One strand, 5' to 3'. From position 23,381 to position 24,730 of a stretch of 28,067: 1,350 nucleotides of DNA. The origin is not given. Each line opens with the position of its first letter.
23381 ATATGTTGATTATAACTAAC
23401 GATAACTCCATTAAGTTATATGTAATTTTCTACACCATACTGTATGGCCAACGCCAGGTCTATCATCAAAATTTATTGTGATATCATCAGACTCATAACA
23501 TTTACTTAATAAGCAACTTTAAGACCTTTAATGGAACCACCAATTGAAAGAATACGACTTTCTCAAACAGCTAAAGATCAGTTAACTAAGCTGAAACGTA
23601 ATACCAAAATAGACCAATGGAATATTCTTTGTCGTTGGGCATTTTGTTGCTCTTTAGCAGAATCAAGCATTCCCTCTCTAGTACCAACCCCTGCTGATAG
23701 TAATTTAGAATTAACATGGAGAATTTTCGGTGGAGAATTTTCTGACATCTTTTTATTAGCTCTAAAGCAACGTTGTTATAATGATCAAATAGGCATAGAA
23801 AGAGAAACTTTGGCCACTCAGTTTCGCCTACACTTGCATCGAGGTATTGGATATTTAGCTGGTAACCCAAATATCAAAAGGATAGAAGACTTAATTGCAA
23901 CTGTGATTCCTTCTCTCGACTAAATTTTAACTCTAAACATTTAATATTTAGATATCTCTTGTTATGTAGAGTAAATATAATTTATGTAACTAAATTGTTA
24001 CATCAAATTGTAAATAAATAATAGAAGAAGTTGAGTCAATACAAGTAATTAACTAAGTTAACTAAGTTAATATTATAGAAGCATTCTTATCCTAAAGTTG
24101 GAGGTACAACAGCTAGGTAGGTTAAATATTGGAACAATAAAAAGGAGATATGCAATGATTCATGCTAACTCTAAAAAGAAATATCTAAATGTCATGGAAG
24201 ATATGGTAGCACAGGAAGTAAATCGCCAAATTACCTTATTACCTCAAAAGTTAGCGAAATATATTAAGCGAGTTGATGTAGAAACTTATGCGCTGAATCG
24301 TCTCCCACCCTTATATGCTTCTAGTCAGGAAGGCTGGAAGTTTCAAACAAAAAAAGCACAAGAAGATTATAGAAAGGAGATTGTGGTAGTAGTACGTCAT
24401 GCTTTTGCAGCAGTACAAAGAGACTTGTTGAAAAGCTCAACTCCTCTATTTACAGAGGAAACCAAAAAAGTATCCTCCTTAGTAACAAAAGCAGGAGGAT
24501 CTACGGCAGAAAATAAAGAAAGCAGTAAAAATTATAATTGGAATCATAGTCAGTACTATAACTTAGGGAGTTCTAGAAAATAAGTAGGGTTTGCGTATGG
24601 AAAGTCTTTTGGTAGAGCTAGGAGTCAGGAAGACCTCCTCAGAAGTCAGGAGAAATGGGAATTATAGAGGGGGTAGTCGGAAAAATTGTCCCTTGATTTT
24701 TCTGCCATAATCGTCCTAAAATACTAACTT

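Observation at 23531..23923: Orphan DndE-like gene in an AT-rich, MITE-riddled island with no dndBCD partners in reach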

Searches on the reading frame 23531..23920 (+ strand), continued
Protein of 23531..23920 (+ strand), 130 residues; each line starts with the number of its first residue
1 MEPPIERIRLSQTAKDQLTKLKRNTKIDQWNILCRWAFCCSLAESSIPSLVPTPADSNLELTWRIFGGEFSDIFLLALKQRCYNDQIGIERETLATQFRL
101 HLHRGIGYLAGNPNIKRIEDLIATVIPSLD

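Call 41: search_protein_families(library=pfam, proteins=[L004:10417-11862:+, L002:10478-12013:+, L090:3786-4268:+, L090:4232-4630:+, L089:8537-9850:+, L089:12560-13075:-], max_evalue=0.1)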
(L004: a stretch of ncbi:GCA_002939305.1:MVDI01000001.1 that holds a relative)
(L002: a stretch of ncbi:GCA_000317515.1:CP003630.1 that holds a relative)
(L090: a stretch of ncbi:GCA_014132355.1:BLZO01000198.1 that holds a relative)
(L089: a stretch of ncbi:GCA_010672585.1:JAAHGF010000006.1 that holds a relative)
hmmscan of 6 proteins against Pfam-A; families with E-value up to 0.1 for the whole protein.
L004:10417-11862:+ (482 aa): 1 family
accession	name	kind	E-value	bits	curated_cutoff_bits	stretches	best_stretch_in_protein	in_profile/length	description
PF13489.12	Methyltransf_23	-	0.0033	17.6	27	1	32-92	20-99/164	Methyltransferase domain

L002:10478-12013:+ (512 aa): 1 family
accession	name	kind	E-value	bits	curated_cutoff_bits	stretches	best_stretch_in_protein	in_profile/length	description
PF18780.6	HNH_repeat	-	0.072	13.9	26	0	213-251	4-47/54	Homing endonuclease associated repeat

L090:3786-4268:+ (161 aa): 0 families

L090:4232-4630:+ (133 aa): 3 families
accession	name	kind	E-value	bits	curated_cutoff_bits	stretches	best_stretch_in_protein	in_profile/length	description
PF13391.12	HNH_2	-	4.4e-13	49.3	21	1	66-119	1-65/66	HNH endonuclease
PF16064.11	DUF4806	-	0.038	14.8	25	1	8-67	11-67/90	Domain of unknown function (DUF4806)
PF13395.12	HNH_4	-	0.057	13.8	22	0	66-102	1-38/54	HNH endonuclease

L089:8537-9850:+ (438 aa): 4 families
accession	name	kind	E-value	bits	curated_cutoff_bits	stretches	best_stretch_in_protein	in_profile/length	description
PF14239.11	RRXRR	-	5.4e-75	251.5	25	1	3-176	1-174/174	RRXRR protein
PF01844.29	HNH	-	4.7e-13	49.5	21.4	1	195-238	1-47/47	HNH endonuclease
PF14279.12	HNH_5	-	4.9e-13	49.2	27.5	1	195-245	1-52/56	HNH endonuclease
PF13395.12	HNH_4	-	3.7e-08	33.6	22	1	202-238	15-51/54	HNH endonuclease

L089:12560-13075:- (172 aa): 1 family
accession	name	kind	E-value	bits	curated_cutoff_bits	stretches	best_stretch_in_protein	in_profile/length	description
PF12728.13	HTH_17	-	0.0017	19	27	1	4-42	2-39/51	Helix-turn-helix domain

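Call 42: search_protein_families(library=ncbifam, proteins=[L004:10417-11862:+, L088:10001-11980:+, L088:5899-7452:+, L088:3787-5403:-], max_evalue=0.01)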
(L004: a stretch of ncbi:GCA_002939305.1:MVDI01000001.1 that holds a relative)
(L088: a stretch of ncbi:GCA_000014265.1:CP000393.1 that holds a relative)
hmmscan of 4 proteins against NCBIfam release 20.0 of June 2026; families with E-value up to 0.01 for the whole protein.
L004:10417-11862:+ (482 aa): 1 family
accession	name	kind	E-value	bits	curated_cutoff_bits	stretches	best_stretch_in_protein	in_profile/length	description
TIGR04096.1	dnd_rel_methyl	subfamily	7e-217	720.9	150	1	6-480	1-476/478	DNA phosphorothioation-associated putative methyltransferase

L088:10001-11980:+ (660 aa): 8 families
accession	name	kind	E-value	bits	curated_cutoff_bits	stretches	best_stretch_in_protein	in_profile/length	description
TIGR03185.1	DNA_S_dndD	equivalog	6.4e-204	679.1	245.85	1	1-659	1-650/650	DNA sulfur modification protein DndD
NF003034.1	PRK03918.1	equivalog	4.9e-15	54.6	700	2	35-291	27-271/878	DNA double-strand break repair ATPase Rad50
TIGR00618.1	sbcc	subfamily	9.3e-10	37.1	478.5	1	1-67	1-60/1043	exonuclease subunit SbcC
NF041035.1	Rad50_Halo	equivalog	1.2e-07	30.5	1000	1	2-112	2-92/883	DNA double-strand break repair ATPase Rad50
NF045780.1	TrlF_fam_ATP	equivalog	2.4e-07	29.9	350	1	41-572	319-839/944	TrlF family AAA-like ATPase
NF041751.2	sbcc_Staph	equivalog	0.0002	19.5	920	1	4-59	4-55/1007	exonuclease subunit SbcC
NF002244.0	PRK01156.1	equivalog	0.00025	19.3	847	0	35-59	27-51/895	DNA double-strand break repair ATPase Rad50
TIGR00611.2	recf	equivalog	0.0007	18.9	172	1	30-58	20-48/339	DNA replication/repair protein RecF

L088:5899-7452:+ (518 aa): 9 families
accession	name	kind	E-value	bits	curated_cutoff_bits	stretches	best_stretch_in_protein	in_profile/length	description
NF005316.0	PRK06850.1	equivalog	2.8e-218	725.8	536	1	11-501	4-489/505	hypothetical protein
TIGR03183.1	DNA_S_dndC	equivalog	5.4e-206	684.7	290.4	1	25-468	2-446/447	DNA phosphorothioation system sulfurtransferase DndC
NF010366.0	PRK13795.1-1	equivalog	3.4e-12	45.3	745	1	36-221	266-421/667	hypothetical protein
NF006351.0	PRK08576.1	equivalog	3.4e-11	42.4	290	1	39-221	237-379/436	hypothetical protein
NF010368.0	PRK13795.1-3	equivalog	1.1e-08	33.8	588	1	28-228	239-405/635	hypothetical protein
NF010367.0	PRK13795.1-2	equivalog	1.6e-08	33.5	456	1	25-227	231-399/584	hypothetical protein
NF010369.0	PRK13795.1-4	equivalog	1.5e-07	30.1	1086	1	18-223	236-408/633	hypothetical protein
NF011161.0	PRK14562.1-6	equivalog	0.00057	19.1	228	0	152-202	38-88/218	haloacid dehalogenase superfamily protein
TIGR02432.1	lysidine_TilS_N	equivalog_domain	0.002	18.1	93.6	0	40-73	3-34/189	tRNA lysidine(34) synthetase TilS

L088:3787-5403:- (539 aa): 2 families
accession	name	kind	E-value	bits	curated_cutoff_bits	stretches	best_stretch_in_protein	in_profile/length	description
TIGR03187.1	DGQHR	domain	1.6e-56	192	58.85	1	48-430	1-275/276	DGQHR domain-containing protein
TIGR03233.1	DNA_S_dndB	equivalog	0.0016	17.6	328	0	258-343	141-220/355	DNA sulfur modification protein DndB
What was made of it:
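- On Dnd phosphorothioate modification system (dndABCDE): IMS101 DndC scores 684.7 bits on TIGR03183 (cutoff 290.4) (call 42). IMS101 DndD scores 679.1 bits on TIGR03185 (cutoff 245.85) (call 42).
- DndC scores 685 bits on TIGR03183 and DndD 679 bits on TIGR03185 (call 42).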

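Call 46: predict_structure(alignment_id=A1)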
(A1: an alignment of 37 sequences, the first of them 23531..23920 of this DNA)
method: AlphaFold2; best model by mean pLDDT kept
length: 130 residues; sequences in the alignment: 37
mean_pLDDT: 51.7   pTM: 0.38
mean pLDDT of the five models: 51.7, 49.6, 46.5, 45.9, 43.2
residues with pLDDT >= 90: 0; 70-90: 15; 50-70: 45; < 50: 70
segments of 3 or more residues with pLDDT < 50: 1-11, 21-67
pLDDT, mean of each block of 10 residues (from residue 1): 42 50 44 43 38 42 44 60 77 69 54 60 50
secondary structure, 60 per line:
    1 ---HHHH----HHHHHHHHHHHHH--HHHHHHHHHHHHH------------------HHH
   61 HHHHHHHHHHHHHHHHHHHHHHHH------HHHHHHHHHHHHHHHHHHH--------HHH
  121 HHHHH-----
elements in order: H4-7 H12-24 H27-39 H58-84 H91-109 H118-125
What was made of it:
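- On DndE (Pfam PF08870 / NCBIfam TIGR03184): The AlphaFold2 model from a 37-sequence, low-diversity alignment had mean pLDDT 51.7 and showed no strands, so no fold search was run (call 46).
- The structure prediction was uninformative (pLDDT 51.7, call 46).
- Tried and rejected: I ran no fold search, since the matches would be meaningless (call 46).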

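Call 47: search_solved_structures(query=A1, max_evalue=1)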
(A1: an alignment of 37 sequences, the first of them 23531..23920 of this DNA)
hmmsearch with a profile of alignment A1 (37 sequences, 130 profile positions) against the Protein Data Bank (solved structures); distinct sequences matched with E-value up to 1: 3.
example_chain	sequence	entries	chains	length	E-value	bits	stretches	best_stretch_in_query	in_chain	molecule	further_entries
7x4e_A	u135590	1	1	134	0.00054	22.7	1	1-122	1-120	DNA sulfur modification protein DndE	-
5wtu_A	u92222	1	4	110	0.00091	22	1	6-44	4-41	DNA sulfur modification protein DndE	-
4lrv_A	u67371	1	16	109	0.052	16.3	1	6-44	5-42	DNA sulfur modification protein DndE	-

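Call 58: find_homologous_proteins(query=L033:5298-7280:+, max_evalue=1e-20)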
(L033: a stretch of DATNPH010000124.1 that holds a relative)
Query L033:5298-7280:+ (661 aa): 2190 proteins with E <= 1e-20 among 8000 candidates; the best 120 are listed.
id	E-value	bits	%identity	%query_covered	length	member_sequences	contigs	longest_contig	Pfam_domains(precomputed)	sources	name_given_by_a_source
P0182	0.0e+0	1435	100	100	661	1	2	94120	PF13175.13,PF13476.13,PF02463.26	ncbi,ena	ncbi:MAG TPA: DNA sulfur modification protein DndD [Coleofasciculaceae cyanobacterium]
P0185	0.0e+0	1433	100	100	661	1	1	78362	PF13175.13,PF13476.13,PF02463.26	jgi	jgi:DNA sulfur modification protein DndD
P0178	0.0e+0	1429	100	100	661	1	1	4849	PF13175.13,PF13476.13,PF02463.26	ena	-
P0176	0.0e+0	1418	99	100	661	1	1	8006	PF13175.13,PF13476.13,PF02463.26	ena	-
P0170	0.0e+0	1416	98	100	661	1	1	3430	PF13175.13,PF13476.13,PF02463.26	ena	-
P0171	0.0e+0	1413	98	100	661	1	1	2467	PF13175.13,PF13476.13,PF02463.26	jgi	-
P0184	0.0e+0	1408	98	100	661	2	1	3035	PF13175.13,PF13476.13,PF02463.26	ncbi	-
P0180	0.0e+0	1405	98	100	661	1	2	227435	PF13175.13,PF13476.13,PF02463.26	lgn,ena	-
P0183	0.0e+0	1403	98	100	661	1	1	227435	PF13175.13,PF13476.13,PF02463.26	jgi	-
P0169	0.0e+0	1398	97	100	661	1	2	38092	PF13175.13,PF13476.13,PF02463.26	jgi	-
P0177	0.0e+0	1398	97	100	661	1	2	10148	PF13175.13,PF13476.13,PF02463.26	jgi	-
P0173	0.0e+0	1261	87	100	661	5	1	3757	PF13175.13,PF13476.13,PF02463.26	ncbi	-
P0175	0.0e+0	1255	86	100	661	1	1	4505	PF13175.13,PF13476.13,PF02463.26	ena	-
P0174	0.0e+0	1250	86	100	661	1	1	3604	PF13175.13,PF13476.13,PF02463.26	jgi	jgi:DNA sulfur modification protein DndD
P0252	0.0e+0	1234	85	100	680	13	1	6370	PF13175.13,PF13476.13,PF02463.26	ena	-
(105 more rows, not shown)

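Call 59: search_dna_similar(query=L033:2317-4008:+, collection=plasmids, mode=protein, max_rows=12, max_evalue=1e-30)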
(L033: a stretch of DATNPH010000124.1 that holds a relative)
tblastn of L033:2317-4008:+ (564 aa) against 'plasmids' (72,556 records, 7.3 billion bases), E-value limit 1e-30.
Records with a match: 158; places in all: 158; records where one place covers at least 80% of the query: 17.
Best place of each record, by identity: 60-80% 2; <60% 156.
By first word of the organism name: Bacillus 100; Streptomyces 11; Cytobacillus 6; Rhizobium 5; Agrobacterium 2; Picosynechococcus 2; Priestia 2; Nonomuraea 1; Arthrobacter 1; Massilia 1; and 27 more.
By predicted mobility (MOB-suite, as given by PLSDB): non-mobilizable 144; conjugative 10; mobilizable 4.
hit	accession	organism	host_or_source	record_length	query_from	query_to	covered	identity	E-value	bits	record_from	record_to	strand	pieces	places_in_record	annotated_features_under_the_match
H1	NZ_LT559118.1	Nonomuraea gerenzanensis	-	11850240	11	490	85%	56.8%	2e-174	554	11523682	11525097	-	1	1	none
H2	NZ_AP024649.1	Arthrobacter sp. StoSoilB13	-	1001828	22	466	79%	57.9%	1e-170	543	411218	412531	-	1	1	none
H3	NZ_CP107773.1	Streptomyces sp. NBC_00582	-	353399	12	464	80%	56.6%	3e-148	479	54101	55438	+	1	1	dndC: DNA phosphorothioation system sulfurtransferase DndC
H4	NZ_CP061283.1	Streptomyces xanthii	whole organism,leaf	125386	12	485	84%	54.1%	8e-161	515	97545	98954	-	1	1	dndC: DNA phosphorothioation system sulfurtransferase DndC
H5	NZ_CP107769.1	Streptomyces griseorubiginosus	-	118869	12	485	84%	53.9%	6e-160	512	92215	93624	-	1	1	dndC: DNA phosphorothioation system sulfurtransferase DndC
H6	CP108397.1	Streptomyces sp. NBC_01310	-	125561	28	488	82%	55.0%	1e-160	514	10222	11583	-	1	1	dndC: DNA phosphorothioation system sulfurtransferase DndC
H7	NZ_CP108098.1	Streptomyces sp. NBC_00239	-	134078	28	488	82%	55.0%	1e-160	514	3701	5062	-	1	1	dndC: DNA phosphorothioation system sulfurtransferase DndC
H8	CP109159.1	Streptomyces sp. NBC_01732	-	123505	22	470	80%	56.3%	2e-160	514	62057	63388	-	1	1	dndC: DNA phosphorothioation system sulfurtransferase DndC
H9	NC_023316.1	Streptomyces sp. 14R-10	Chinese medicinal herbs in the Shanghai ...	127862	22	475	80%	55.5%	2e-159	511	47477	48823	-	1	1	dndC: DNA phosphorothioation system sulfurtransferase DndC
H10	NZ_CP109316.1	Streptomyces sp. NBC_01601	-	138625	22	470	80%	56.1%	3e-161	516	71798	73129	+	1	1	dndC: DNA phosphorothioation system sulfurtransferase DndC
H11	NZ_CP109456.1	Streptomyces sp. NBC_01456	-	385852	22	464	79%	56.5%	2e-146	474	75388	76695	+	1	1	dndC: DNA phosphorothioation system sulfurtransferase DndC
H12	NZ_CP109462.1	Streptomyces sp. NBC_01454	-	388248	22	464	79%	56.5%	2e-146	474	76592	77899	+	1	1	dndC: DNA phosphorothioation system sulfurtransferase DndC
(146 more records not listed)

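Call 61: find_encoding_contigs(protein=P0246, flank=10000, max_places=2)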
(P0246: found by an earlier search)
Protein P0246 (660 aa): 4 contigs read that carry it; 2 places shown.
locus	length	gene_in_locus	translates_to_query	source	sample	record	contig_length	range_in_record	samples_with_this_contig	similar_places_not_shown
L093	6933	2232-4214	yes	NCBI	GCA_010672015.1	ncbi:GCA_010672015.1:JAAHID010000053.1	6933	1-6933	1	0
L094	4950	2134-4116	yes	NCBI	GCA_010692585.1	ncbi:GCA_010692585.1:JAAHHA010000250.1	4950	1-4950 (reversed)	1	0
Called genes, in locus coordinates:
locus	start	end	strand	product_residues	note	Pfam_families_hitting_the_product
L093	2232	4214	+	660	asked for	PF02463:SMC_N (faint), PF13476:AAA_23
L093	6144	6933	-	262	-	PF02775:TPP_enzyme_C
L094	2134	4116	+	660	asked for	PF02463:SMC_N (faint), PF13476:AAA_23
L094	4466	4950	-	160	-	PF01385:OrfB_IS605 (weak), PF07282:Cas12f1-like_TNB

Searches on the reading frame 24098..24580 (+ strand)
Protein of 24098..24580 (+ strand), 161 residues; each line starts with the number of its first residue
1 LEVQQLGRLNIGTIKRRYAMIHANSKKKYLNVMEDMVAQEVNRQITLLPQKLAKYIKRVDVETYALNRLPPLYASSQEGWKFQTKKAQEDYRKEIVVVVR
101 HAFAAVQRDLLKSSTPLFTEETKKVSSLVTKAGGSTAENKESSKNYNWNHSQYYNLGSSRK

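Call 3: search_protein_families(library=pfam, proteins=[window:24098-24580:+], max_evalue=1)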
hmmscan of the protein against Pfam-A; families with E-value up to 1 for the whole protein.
window:24098-24580:+ (161 aa): 2 families
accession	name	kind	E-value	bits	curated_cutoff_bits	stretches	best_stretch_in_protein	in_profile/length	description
PF10719.14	ComFB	-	1.5e-20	73.5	25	1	31-109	2-82/83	Late competence development protein ComFB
PF02194.20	PXA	-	0.088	13.5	27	1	35-106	31-102/181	PXA domain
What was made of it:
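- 24155..24583 (+): ComFB-family gene. It is a synteny anchor that follows dndE in both split and unsplit genomes and is not part of the Dnd system. PF10719 73.5 bits (call 3).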

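Call 4: search_protein_families(library=ncbifam, proteins=[window:24098-24580:+], max_evalue=1)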
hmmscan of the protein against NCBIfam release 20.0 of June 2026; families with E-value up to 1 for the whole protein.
window:24098-24580:+ (161 aa): 1 family
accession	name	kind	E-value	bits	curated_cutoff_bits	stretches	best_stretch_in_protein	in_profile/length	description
NF001494.0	PRK00346.2-4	equivalog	0.014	14.9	313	1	72-158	128-212/259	5'/3'-nucleotidase SurE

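Call 5: search_protein_families(library=padloc, proteins=[window:24098-24580:+], max_evalue=1)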
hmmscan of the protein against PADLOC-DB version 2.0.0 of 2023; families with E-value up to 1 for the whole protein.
window:24098-24580:+ (161 aa): 0 families
